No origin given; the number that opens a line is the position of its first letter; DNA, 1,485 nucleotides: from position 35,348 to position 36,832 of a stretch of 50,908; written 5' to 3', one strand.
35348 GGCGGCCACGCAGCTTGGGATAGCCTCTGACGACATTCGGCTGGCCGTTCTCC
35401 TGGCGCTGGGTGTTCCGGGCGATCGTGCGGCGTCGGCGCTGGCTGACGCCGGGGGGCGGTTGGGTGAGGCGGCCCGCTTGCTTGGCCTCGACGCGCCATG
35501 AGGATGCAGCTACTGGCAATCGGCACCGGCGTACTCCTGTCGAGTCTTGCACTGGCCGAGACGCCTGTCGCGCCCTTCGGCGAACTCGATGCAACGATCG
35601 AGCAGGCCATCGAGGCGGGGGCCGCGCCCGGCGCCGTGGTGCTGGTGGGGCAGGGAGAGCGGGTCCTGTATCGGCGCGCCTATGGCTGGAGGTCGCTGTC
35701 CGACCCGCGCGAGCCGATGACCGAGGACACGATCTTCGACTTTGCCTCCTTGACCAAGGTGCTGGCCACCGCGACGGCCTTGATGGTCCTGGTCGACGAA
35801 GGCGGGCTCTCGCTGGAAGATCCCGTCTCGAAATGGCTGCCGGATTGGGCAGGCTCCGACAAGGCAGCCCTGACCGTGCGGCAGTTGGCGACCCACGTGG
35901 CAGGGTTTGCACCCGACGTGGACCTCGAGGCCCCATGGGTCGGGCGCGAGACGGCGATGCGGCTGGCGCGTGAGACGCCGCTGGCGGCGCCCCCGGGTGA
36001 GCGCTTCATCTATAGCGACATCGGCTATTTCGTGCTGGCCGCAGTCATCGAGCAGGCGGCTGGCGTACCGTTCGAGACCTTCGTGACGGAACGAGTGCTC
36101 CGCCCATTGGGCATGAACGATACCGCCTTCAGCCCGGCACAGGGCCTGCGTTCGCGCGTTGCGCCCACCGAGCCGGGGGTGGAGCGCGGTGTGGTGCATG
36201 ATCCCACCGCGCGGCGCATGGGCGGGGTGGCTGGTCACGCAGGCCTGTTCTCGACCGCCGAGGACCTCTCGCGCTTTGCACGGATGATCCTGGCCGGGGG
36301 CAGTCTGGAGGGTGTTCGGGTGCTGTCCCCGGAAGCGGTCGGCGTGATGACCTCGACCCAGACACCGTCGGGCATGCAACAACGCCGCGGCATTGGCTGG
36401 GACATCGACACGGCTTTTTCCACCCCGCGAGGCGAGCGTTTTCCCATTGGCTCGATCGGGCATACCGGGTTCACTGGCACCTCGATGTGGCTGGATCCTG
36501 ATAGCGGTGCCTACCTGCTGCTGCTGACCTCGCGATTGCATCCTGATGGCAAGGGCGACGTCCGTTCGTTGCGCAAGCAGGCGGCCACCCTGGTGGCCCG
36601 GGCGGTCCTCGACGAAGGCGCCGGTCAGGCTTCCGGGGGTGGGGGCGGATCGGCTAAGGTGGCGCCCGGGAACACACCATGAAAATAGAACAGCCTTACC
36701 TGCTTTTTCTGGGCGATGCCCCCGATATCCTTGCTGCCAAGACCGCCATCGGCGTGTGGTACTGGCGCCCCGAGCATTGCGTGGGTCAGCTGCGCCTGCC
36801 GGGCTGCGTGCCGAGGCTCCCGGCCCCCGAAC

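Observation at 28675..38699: Muropeptide/MurNAc scavenging locus: TonB receptor and SSS transporter coupled to nagA, a MurK-like kinase, murQ, a serine hydrolase, DUF1611 and L-Ala-D/L-Glu epimerase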

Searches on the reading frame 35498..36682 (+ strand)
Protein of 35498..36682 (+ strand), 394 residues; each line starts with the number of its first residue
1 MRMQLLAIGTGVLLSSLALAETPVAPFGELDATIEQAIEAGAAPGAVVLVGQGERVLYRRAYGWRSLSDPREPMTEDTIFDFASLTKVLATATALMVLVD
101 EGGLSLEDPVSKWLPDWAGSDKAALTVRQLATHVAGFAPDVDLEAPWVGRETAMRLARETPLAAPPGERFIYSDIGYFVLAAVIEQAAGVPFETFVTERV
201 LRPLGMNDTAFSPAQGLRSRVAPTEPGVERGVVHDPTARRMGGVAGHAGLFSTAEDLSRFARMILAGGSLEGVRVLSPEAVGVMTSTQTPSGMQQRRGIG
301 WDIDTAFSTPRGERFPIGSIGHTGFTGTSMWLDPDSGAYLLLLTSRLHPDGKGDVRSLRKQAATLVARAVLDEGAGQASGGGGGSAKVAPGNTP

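Call 4: search_protein_families(library=pfam, proteins=[window:35498-36682:+])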
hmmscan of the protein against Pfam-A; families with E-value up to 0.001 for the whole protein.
window:35498-36682:+ (394 aa): 1 family
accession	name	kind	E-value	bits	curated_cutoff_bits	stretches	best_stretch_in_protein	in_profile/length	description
PF00144.29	Beta-lactamase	-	1.3e-75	255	27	1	30-357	1-321/329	Beta-lactamase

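Call 5: search_protein_families(library=ncbifam, proteins=[window:35498-36682:+])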
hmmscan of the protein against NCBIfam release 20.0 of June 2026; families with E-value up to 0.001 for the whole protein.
window:35498-36682:+ (394 aa): 46 families (the best 25 are shown)
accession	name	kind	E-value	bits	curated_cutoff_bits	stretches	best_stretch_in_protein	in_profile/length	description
NF002968.0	PRK03642.1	equivalog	3e-45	154.8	385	1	29-348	42-397/432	penicillin binding protein PBP4B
NF052559.1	MthAcHydAcmB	equivalog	6e-28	97.7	550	1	30-285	10-290/391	methyl acetate hydrolase AcmB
NF007943.0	PRK10662.1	equivalog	1.7e-26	92.8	266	1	32-266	39-272/380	D-alanyl-D-alanine-carboxypeptidase/endopeptidase AmpH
NF038269.1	lipase_LipE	equivalog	1.2e-22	80.6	750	2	39-224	40-235/407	lipase LipE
NF033085.1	bla_class_C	equivalog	1e-17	64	415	1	31-212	9-186/356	class C beta-lactamase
NF050810.1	blaCHC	exception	2.7e-17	62.7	780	1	13-219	15-216/387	CHC family extended-spectrum class C beta-lactamase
NF033569.1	blaLHK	exception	1.6e-16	60.2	850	1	5-238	16-245/390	LHK family class C beta-lactamase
NF012102.1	blaDHA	exception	6.6e-16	58.3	800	1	30-222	31-219/379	DHA family class C beta-lactamase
NF045671.1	blaPNC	exception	5.4e-15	55.1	750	1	31-214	50-229/401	PNC family class C beta-lactamase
NF041663.1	ampC_Sliq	exception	8e-15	54.6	860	1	12-211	10-204/378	cephalosporin-hydrolyzing class C beta-lactamase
NF000423.2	blaSRT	exception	1.6e-14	53.8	860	1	12-211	10-204/378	SRT/SST family class C beta-lactamase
NF050047.1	blaELC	exception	8.6e-14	51.2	840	1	39-212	94-262/434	ELC family class C beta-lactamase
NF033700.1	blaCMA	exception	1.9e-13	50.2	887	1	14-210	14-201/375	CMA family class C beta-lactamase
NF000397.2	blaACC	exception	2.7e-13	49.7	850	1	33-211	37-210/385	ACC family cephalosporin-hydrolyzing class C beta-lactamase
NF012173.1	CMY2-MIR-ACT-EC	exception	4.2e-13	48.8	680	1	30-210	32-208/380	CMY2/MIR/ACT/EC family class C beta-lactamase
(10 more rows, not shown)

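Call 28: find_homologous_proteins(query=window:35498-36682:+, max_evalue=1e-20)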
Query window:35498-36682:+ (394 aa): 7536 proteins with E <= 1e-20 among 8000 candidates; the best 120 are listed.
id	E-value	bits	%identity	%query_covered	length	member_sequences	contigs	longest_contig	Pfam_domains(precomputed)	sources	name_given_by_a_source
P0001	3.0e-238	808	94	100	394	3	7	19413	PF00144.30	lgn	-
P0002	1.4e-213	727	85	100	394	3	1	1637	PF00144.30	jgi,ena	-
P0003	3.6e-204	696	81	95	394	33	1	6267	PF00144.30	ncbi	ncbi:MAG: serine hydrolase domain-containing protein [Steroidobacteraceae bacterium]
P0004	1.6e-126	441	58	83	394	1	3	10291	PF00144.30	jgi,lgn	jgi:CubicO group peptidase (beta-lactamase class C family)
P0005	4.2e-122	426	55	88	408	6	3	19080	PF00144.30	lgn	-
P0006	5.8e-122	426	57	86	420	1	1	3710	PF00144.30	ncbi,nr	ncbi:MAG TPA: serine hydrolase domain-containing protein, partial [Vicinamibacterales bacterium]|nr:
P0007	6.5e-120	419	54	88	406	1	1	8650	PF00144.30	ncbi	-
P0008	1.1e-119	418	55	87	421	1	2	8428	PF00144.30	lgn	-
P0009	3.5e-118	413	54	89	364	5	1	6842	PF00144.30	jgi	-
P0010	5.5e-118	412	55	88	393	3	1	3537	PF00144.30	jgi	jgi:CubicO group peptidase (beta-lactamase class C family)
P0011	1.0e-117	412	55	88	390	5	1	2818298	PF00144.30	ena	-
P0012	2.8e-117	410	54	88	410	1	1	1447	PF00144.30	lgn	-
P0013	9.4e-117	408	53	85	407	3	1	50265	PF00144.30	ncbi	-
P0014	1.1e-116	408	50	94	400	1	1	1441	PF00144.30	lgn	-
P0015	6.0e-116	406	56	86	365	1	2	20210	PF00144.30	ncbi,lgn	-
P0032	5.4e-114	399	52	90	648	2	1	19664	PF07075.18,PF00144.30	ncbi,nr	ncbi:MAG: DUF1343 domain-containing protein [Acidobacteriia bacterium]|nr:DUF1343 domain-containing 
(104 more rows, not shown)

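Call 29: find_encoding_contigs(protein=P0001, flank=10000, max_places=3)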
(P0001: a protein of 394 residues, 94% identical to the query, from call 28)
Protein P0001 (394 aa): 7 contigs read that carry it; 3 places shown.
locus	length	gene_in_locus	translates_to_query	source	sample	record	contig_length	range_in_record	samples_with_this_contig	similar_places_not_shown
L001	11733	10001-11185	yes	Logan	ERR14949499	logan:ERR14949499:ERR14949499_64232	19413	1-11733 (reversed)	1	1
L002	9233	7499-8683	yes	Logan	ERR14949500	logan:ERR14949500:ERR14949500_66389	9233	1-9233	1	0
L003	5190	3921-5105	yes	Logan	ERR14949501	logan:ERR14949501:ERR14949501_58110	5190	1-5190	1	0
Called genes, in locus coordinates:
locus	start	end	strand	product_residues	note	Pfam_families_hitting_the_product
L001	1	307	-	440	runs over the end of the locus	PF02133:Transp_cyt_pur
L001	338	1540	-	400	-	PF00144:Beta-lactamase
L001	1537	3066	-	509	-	PF00144:Beta-lactamase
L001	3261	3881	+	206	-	PF07715:Plug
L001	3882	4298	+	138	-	-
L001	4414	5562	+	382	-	PF00593:TonB_dep_Rec_b-barrel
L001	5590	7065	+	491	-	PF00474:SSF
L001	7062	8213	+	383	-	PF01979:Amidohydro_1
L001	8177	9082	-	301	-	PF01869:BcrAD_BadFG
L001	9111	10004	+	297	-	PF13580:SIS_2 (weak), PF22645:GKRP_SIS_N, PF01380:SIS, PF20741:GKRP-like_C (faint)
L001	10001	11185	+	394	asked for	PF00144:Beta-lactamase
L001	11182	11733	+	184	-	?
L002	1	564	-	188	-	?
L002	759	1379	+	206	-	PF07715:Plug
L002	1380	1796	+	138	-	-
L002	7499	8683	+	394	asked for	PF00144:Beta-lactamase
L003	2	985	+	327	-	?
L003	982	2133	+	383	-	PF01979:Amidohydro_1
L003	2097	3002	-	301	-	PF01869:BcrAD_BadFG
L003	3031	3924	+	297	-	PF13580:SIS_2 (weak), PF22645:GKRP_SIS_N, PF01380:SIS, PF20741:GKRP-like_C (faint)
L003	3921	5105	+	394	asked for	PF00144:Beta-lactamase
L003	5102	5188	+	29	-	?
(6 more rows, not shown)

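Call 30: search_solved_structures(query=window:35498-36682:+, max_evalue=1e-10, show_alignments=1)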
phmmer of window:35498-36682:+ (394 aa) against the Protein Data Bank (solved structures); distinct sequences matched with E-value up to 1e-10: 96 (the best 60 are shown).
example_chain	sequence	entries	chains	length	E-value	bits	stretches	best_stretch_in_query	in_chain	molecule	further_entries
4ivi_A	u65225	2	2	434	3.7e-35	124.9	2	150-350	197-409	Carboxylesterase | Carboxylesterases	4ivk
7uda_A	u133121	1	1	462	3.1e-29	105.4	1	29-366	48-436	Beta-lactamase domain-containing protein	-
7u1b_A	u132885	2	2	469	3.4e-29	105.3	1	29-366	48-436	Beta-lactamase domain-containing protein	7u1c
2qmi_A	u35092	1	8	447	7.4e-26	94.3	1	28-266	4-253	Pbp related beta-lactamase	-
7spn_A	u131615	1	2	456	1.3e-25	93.4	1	41-304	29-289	IS11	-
7pp3_A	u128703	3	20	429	3.4e-22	82.2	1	38-355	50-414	Esterase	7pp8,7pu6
9sn1_A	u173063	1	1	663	6.7e-22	81.2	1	48-298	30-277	Beta-lactamase family protein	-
6ksu_A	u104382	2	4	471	2e-21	79.7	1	42-342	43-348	Alpha/beta hydrolase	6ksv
1ci8_A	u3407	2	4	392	1.5e-20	76.8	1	27-137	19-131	PROTEIN (CARBOXYLESTERASE)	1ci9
5tgf_A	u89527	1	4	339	1.7e-20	76.6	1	26-288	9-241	Uncharacterized protein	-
7atl_AAA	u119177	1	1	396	6.2e-19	71.5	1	32-213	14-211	Esterase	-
6kjh_A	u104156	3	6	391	1.3e-18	70.4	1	38-337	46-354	Putative beta-lactamase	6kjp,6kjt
6kjj_A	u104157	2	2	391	3.5e-18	69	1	38-337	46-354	Putative beta-lactamase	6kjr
4gdn_A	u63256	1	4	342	7.1e-18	68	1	29-215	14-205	Protein flp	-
4y7p_A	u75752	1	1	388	8e-18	67.8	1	39-271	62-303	Alkaline D-peptidase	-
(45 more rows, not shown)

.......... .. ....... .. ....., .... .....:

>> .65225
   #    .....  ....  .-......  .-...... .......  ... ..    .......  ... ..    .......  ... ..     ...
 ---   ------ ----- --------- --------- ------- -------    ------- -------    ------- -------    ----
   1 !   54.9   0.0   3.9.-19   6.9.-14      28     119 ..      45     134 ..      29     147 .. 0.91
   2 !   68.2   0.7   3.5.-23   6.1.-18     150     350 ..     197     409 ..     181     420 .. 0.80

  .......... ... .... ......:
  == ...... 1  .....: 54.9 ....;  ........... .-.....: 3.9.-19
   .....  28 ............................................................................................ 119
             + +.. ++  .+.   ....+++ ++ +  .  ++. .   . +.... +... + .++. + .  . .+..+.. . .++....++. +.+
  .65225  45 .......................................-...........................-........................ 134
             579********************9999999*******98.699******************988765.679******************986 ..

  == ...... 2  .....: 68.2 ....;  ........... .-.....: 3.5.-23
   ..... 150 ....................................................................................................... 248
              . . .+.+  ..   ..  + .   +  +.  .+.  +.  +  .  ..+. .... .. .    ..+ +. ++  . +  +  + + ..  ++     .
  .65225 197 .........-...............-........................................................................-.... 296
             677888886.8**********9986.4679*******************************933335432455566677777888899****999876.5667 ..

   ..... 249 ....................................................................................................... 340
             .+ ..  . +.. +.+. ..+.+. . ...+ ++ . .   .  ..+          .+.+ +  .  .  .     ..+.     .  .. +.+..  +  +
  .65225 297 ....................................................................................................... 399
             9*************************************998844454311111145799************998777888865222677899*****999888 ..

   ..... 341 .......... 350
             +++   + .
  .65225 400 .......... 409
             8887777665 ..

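Call 51: find_encoding_contigs(protein=P0005, flank=10000, max_places=1)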
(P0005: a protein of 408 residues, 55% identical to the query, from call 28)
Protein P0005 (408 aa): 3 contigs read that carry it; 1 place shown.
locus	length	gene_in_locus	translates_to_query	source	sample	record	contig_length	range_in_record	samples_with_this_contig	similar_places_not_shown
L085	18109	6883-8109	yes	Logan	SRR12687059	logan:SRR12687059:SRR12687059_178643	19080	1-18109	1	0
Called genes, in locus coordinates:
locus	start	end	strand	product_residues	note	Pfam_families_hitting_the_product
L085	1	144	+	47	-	?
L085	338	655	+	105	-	-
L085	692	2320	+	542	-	-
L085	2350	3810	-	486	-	PF01637:ATPase_2, PF13191:AAA_16, PF13173:AAA_14 (weak), PF13401:AAA_22 (weak)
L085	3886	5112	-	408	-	PF08933:PrnB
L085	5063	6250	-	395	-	PF00266:Aminotran_5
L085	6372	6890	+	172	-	PF13412:HTH_24, PF13404:HTH_AsnC-type, PF01037:AsnC_trans_reg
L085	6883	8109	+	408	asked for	PF00144:Beta-lactamase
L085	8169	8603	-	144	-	PF00583:Acetyltransf_1, PF13673:Acetyltransf_10, PF13508:Acetyltransf_7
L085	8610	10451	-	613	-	PF00486:Trans_reg_C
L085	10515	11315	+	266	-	PF04116:FA_hydroxylase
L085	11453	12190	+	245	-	PF00561:Abhydrolase_1, PF12146:Hydrolase_4, PF12697:Abhydrolase_6, PF03096:Ndr (weak)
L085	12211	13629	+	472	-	PF17897:VCPO_N (weak), PF01569:PAP2 (weak), PF22778:VCPO_2nd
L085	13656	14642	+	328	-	PF02574:S-methyl_trans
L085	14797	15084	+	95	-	-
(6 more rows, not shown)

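Call 52: find_encoding_contigs(protein=P0011, flank=10000, max_places=1)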
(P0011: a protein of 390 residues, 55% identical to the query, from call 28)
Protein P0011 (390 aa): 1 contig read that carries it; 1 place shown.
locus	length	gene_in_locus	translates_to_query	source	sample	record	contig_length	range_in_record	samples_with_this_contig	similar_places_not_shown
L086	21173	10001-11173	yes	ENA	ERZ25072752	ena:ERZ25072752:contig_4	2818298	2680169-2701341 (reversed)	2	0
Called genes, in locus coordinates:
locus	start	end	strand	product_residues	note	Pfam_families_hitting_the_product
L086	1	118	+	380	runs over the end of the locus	PF02771:Acyl-CoA_dh_N, PF02770:Acyl-CoA_dh_M, PF00441:Acyl-CoA_dh_1, PF08028:Acyl-CoA_dh_2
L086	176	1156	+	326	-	PF03308:MeaB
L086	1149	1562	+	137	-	PF00903:Glyoxalase, PF13669:Glyoxalase_4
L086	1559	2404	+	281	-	PF00753:Lactamase_B, PF12706:Lactamase_B_2 (weak)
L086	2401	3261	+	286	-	PF01048:PNP_UDP_1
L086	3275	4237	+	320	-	PF00294:PfkB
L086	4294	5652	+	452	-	PF05598:DUF772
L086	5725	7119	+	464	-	-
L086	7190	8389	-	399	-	PF07075:NamZ_N, PF20732:NamZ_C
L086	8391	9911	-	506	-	PF02074:Peptidase_M32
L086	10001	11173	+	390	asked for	PF00144:Beta-lactamase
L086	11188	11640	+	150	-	-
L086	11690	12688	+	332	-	PF24684:Vgb_lyase, PF08450:SGL (faint)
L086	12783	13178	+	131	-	PF07681:DoxX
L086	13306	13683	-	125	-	PF13717:Zn_ribbon_4 (faint)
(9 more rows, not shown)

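Call 53: find_encoding_contigs(protein=P0032, flank=10000, max_places=1)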
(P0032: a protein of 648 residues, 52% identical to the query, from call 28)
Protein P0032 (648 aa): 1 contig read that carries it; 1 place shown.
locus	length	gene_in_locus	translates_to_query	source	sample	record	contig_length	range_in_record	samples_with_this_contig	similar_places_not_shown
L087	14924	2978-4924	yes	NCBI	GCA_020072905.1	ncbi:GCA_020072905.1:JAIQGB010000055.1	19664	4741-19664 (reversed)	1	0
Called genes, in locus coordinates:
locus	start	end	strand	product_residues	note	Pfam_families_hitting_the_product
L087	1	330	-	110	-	?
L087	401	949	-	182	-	PF13580:SIS_2, PF22198:GKRP_SIS_2 (weak), PF22645:GKRP_SIS_N, PF01380:SIS (weak)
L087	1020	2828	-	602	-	PF00474:SSF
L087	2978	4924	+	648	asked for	PF00144:Beta-lactamase, PF07075:NamZ_N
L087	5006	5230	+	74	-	PF20732:NamZ_C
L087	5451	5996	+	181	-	-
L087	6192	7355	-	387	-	PF00704:Glyco_hydro_18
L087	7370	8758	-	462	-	PF00324:AA_permease, PF13520:AA_permease_2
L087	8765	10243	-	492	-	PF00474:SSF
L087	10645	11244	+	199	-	PF07638:Sigma70_ECF (weak), PF04542:Sigma70_r2, PF08281:Sigma70_r4_2, PF04545:Sigma70_r4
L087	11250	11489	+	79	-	PF13490:zf-HC2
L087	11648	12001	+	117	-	PF01258:zf-dskA_traR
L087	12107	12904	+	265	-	PF18912:DZR_2, PF00156:Pribosyltran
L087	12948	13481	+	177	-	PF01844:HNH, PF13395:HNH_4 (weak), PF14279:HNH_5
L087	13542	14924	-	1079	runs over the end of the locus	PF00873:ACR_tran, PF03176:MMPL (faint)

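Call 94: predict_structure(alignment_id=A4)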
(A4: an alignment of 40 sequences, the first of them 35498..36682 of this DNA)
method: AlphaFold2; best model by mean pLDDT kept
length: 394 residues; sequences in the alignment: 40
mean_pLDDT: 86.5   pTM: 0.85
mean pLDDT of the five models: 86.5, 86.2, 86.2, 83.8, 83.0
residues with pLDDT >= 90: 282; 70-90: 55; 50-70: 16; < 50: 41
segments of 3 or more residues with pLDDT < 50: 1-4, 9-24, 375-394
pLDDT, mean of each block of 10 residues (from residue 1): 48 39 65 94 94 94 92 96 95 99 98 95 97 96 94 97 96 96 99 99 98 95 87 94 96 98 98 98 95 92 75 72 85 92 85 81 90 51 31 29
secondary structure, 60 per line:
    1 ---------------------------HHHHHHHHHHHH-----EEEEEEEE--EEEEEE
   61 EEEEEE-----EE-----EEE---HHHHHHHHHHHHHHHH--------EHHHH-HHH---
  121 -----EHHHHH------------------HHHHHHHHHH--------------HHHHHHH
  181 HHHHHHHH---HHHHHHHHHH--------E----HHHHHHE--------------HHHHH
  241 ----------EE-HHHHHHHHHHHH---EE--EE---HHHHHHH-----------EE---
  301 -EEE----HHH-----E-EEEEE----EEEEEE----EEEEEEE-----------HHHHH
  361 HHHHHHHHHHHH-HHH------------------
elements in order: H28-39 E45-52 E55-66 E79-81 H85-100 H110-113 H127-131 H150-159 H174-188 H192-201 H215-220 H236-240 H254-265 H278-284 E302-304 E319-323 E328-333 E338-344 H356-372

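Call 97: fold_search(model_id=the predicted structure, library=pdb)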
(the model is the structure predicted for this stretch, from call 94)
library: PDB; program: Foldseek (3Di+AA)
matches with E <= 10: 743; with E <= 0.001: 546
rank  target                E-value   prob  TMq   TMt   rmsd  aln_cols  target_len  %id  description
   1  7u1c                  4.7e-28  1.00  0.74  0.73   5.1       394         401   29  Structure of EstG crystalized with SO4 and Tris (released 2023-01-11)
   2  7u1b                  7.4e-28  1.00  0.74  0.72   4.8       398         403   29  Crystal structure of EstG in complex with tantalum cluster (released 2023-01-11)
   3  7uda                  1.1e-27  1.00  0.73  0.72   5.3       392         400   29  Structure of the EstG (released 2023-01-11)
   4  4ivi                  7.9e-27  1.00  0.75  0.73   4.3       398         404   27  Crystal structure of a family VIII carboxylesterase. (released 2013-06-19)
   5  6kjh                  9.4e-27  1.00  0.73  0.80   3.3       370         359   22  Functional and structural insights into the unusual oxyanion hole-like geometry in macrolactin acyltransferase selective (released 2020-07-29)
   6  6kjr                  1.7e-26  1.00  0.74  0.81   3.2       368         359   22  Functional and structural insights into the unusual oxyanion hole-like geometry in macrolactin acyltransferase selective (released 2020-07-29)
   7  6kjq                  3.5e-26  1.00  0.73  0.80   3.4       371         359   22  Functional and structural insights into the unusual oxyanion hole-like geometry in macrolactin acyltransferase selective (released 2020-07-29)
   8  6kjp                  1.5e-25  1.00  0.74  0.81   3.2       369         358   22  Functional and structural insights into the unusual oxyanion hole-like geometry in macrolactin acyltransferase selective (released 2020-07-29)
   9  6kjj                  1.9e-25  1.00  0.74  0.81   3.1       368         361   22  Functional and structural insights into the unusual oxyanion hole-like geometry in macrolactin acyltransferase selective (released 2020-07-29)
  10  7pp3_A                2.1e-25  1.00  0.75  0.74   4.8       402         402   22  STRUCTURE OF ESTER-HYDROLASE EH7 FROM THE METAGENOME OF MARINE SEDIMENTS AT MILAZZO HARBOR (SICILY, ITALY) (released 2022-07-06)
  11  7pp3_B                3.7e-25  1.00  0.73  0.72   5.0       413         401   23  STRUCTURE OF ESTER-HYDROLASE EH7 FROM THE METAGENOME OF MARINE SEDIMENTS AT MILAZZO HARBOR (SICILY, ITALY) (released 2022-07-06)
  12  2qmi_C                4.5e-24  1.00  0.69  0.61   4.7       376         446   26  Structure of the octameric penicillin-binding protein homologue from Pyrococcus abyssi (released 2008-07-22)
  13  7atl                  9.4e-24  1.00  0.71  0.73   5.0       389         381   23  EstCE1, a hydrolase with promiscuous acyltransferase activity (released 2020-11-18)
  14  2qmi_A                1.4e-23  1.00  0.68  0.61   4.9       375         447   26  Structure of the octameric penicillin-binding protein homologue from Pyrococcus abyssi (released 2008-07-22)
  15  4p6b_B                3.0e-22  1.00  0.69  0.71   5.7       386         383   22  Crystal structure of Est-Y29,a novel penicillin-binding protein/beta-lactamase homolog from a metagenomic library (released 2014-09-10)
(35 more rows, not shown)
